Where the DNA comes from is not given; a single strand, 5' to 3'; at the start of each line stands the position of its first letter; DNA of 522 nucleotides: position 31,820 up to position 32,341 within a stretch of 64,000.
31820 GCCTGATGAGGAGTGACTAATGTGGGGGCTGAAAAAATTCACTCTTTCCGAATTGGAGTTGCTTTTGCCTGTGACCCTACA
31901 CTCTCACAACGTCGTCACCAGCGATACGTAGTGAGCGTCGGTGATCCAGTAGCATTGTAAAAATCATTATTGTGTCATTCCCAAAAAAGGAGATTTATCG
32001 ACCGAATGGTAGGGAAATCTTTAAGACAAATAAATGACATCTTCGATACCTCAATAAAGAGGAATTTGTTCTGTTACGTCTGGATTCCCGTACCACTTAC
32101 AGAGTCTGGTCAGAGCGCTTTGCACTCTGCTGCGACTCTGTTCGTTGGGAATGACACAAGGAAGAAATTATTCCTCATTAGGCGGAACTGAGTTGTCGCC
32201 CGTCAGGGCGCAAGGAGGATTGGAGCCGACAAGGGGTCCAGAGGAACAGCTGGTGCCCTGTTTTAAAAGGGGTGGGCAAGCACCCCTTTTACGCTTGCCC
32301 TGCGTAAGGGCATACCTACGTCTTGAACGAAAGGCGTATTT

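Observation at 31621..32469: Expanded foldback copy with nested inverted repeats and a ~330-bp core carrying an SD-preceded mini-ORF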

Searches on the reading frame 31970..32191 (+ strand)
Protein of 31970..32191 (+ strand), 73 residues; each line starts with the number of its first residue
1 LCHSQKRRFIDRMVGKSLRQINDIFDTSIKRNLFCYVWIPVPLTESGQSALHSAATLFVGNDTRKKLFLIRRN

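Call 16: search_protein_families(library=pfam, proteins=[window:31970-32191:+], max_evalue=0.01)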
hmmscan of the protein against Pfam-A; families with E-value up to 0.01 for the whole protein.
window:31970-32191:+ (73 aa): 0 families

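Call 18: find_encoding_contigs(protein=window:32006-32191:+, flank=10000, max_places=8)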
Protein window:32006-32191:+ (61 aa): no gene with exactly this product is on record in the collection.
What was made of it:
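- Tried and rejected: The mini-ORF as a called gene: not on record (call 18).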

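Call 31: search_protein_representatives(protein=window:31970-32188:+)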
Query: 73 residues. Proteins with E-value up to 0.001 (for the whole library): 2; up to 1e-10: 0; up to 1e-30: 0. The best 2 are listed.
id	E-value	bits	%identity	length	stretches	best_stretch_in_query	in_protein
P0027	1.4e-05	41.1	32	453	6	27-51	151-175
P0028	5.2e-04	36.1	42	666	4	38-73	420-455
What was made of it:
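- Among 1.84 billion representatives there are only two weak multi-stretch hits to long proteins (E 1e-5 and 5e-4) (call 31).
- Tried and rejected: Among 1.84 billion representatives only two weak hits to long proteins appeared (call 31).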
